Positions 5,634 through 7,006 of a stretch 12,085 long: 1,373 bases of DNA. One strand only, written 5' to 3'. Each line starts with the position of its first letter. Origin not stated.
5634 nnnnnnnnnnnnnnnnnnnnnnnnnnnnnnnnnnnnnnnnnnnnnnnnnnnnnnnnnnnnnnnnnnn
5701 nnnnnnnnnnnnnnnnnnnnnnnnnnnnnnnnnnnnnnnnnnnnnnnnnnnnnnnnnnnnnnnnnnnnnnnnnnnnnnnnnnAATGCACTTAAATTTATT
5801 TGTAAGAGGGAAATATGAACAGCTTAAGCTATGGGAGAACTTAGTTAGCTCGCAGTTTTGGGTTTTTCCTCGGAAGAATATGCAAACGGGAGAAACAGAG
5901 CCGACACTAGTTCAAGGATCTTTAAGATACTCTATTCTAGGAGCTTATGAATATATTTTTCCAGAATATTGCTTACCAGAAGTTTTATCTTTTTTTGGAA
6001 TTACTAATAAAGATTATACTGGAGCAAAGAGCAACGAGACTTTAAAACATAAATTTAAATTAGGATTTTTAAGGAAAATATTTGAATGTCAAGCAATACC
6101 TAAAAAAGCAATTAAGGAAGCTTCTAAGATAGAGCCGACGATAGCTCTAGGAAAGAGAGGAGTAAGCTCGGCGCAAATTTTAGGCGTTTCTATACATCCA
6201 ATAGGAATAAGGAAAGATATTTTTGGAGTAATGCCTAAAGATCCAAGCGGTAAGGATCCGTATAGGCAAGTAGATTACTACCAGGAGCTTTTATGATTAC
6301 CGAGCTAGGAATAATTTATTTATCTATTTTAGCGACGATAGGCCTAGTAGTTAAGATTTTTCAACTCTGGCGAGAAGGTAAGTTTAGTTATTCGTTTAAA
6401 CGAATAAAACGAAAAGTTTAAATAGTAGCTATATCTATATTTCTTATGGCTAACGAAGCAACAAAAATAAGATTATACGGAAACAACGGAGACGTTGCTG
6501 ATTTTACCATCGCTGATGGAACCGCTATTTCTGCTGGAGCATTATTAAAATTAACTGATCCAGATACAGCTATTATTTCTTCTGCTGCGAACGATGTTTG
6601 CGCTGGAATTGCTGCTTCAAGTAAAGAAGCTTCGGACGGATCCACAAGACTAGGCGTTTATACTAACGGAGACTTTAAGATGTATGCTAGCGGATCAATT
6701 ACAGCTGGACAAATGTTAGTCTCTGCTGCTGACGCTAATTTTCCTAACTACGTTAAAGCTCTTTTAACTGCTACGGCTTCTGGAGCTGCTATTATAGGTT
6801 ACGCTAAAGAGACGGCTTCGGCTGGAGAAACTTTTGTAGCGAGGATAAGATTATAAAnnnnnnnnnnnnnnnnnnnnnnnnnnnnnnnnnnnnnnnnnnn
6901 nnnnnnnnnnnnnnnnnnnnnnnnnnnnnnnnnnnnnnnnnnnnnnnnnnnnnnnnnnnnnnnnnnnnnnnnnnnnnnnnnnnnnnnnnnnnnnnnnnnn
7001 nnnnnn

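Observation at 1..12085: Complete ~12-kb genome of a miniature head-tail virus with no recognisable replication, integration or lysis genes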

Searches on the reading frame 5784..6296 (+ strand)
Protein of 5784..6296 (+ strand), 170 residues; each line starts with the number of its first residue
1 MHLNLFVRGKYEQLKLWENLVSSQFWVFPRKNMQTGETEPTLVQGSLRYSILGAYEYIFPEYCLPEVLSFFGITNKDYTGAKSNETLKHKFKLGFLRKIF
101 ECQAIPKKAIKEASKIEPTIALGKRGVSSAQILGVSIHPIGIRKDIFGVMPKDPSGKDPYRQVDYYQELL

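Call 5: search_protein_families(library=pfam, max_evalue=0.1, proteins=[window:5784-6296:+])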
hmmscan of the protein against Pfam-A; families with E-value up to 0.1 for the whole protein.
window:5784-6296:+ (170 aa): 0 families

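Call 6: search_protein_families(library=phrogs, max_evalue=0.1, proteins=[window:5784-6296:+])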
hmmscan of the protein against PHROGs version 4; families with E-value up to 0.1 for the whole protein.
window:5784-6296:+ (170 aa): 0 families

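Call 70: search_solved_structures(query=A4, max_evalue=10)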
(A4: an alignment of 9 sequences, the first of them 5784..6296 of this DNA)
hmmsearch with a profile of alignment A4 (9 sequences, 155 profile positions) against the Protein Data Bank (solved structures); distinct sequences matched with E-value up to 10: 4.
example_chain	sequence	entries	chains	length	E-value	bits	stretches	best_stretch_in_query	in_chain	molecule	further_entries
4qiq_A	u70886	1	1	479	0.28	14.4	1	55-135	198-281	D-xylose-proton symporter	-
4gby_A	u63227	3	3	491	0.28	14.4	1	55-135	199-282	D-xylose-proton symporter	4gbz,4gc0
4ja3_A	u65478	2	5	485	0.28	14.4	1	55-135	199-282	D-xylose-proton symporter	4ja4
6n3i_A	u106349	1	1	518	0.3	14.3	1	55-135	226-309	D-xylose transporter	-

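Call 81: search_protein_families(library=phrogs, alignment_id=A4, max_evalue=0.1)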
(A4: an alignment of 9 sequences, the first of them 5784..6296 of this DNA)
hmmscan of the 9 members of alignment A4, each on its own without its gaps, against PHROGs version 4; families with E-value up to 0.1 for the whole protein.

A. member 1, window:5784-6296:+ (170 aa): 0 families

B. families by the number of members that match (of 9 scanned): 1 family
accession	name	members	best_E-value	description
phrog_1097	-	1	0.0081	Erf-like ssDNA annealing protein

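Call 111: search_protein_representatives(protein=window:5784-6296:+)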
Query: 170 residues. Proteins with E-value up to 0.001 (for the whole library): 94; up to 1e-10: 47; up to 1e-30: 3. The best 94 are listed.
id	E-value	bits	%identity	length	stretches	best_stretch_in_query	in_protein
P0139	1.1e-110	383.4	100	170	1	1-170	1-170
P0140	1.2e-31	126.1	49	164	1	1-145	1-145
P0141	1.6e-31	125.7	46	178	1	1-170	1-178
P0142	3.1e-30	121.5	43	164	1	1-162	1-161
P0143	1.6e-29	119.2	46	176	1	1-169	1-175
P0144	3.4e-29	118.1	47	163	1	1-149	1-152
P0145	2.4e-28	115.4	46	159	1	1-146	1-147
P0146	3.8e-28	114.7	49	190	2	38-147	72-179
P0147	2.0e-27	112.4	46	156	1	1-146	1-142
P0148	9.6e-26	106.9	42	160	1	1-149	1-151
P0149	3.4e-25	105.1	48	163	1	1-154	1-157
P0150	1.0e-24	103.6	44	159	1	1-150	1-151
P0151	1.0e-24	103.6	43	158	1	1-145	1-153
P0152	1.5e-23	99.7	50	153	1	1-150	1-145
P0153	1.7e-23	99.6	51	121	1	1-109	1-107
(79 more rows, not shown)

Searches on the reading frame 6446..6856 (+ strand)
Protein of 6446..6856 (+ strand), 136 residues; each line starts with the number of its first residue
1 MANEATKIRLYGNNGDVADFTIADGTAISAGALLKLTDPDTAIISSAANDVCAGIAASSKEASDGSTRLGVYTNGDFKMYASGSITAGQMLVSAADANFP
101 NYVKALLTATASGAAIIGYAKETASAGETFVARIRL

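Call 5: search_protein_families(library=pfam, max_evalue=0.1, proteins=[window:6446-6856:+])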
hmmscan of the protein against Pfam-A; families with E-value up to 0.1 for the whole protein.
window:6446-6856:+ (136 aa): 1 family
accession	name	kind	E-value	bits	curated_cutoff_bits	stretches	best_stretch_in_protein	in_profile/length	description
PF09956.15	Phage_cement_2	-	1.4e-07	32.3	24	1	14-133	3-100/103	Phage cement protein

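Call 6: search_protein_families(library=phrogs, max_evalue=0.1, proteins=[window:6446-6856:+])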
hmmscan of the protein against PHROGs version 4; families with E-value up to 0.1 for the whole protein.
window:6446-6856:+ (136 aa): 2 families
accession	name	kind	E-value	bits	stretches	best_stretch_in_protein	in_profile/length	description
phrog_673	-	head and packaging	3.7e-05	24.8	1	19-129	21-123/260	head scaffolding protein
phrog_122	-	head and packaging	0.011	16.8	0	16-66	53-102/109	head decoration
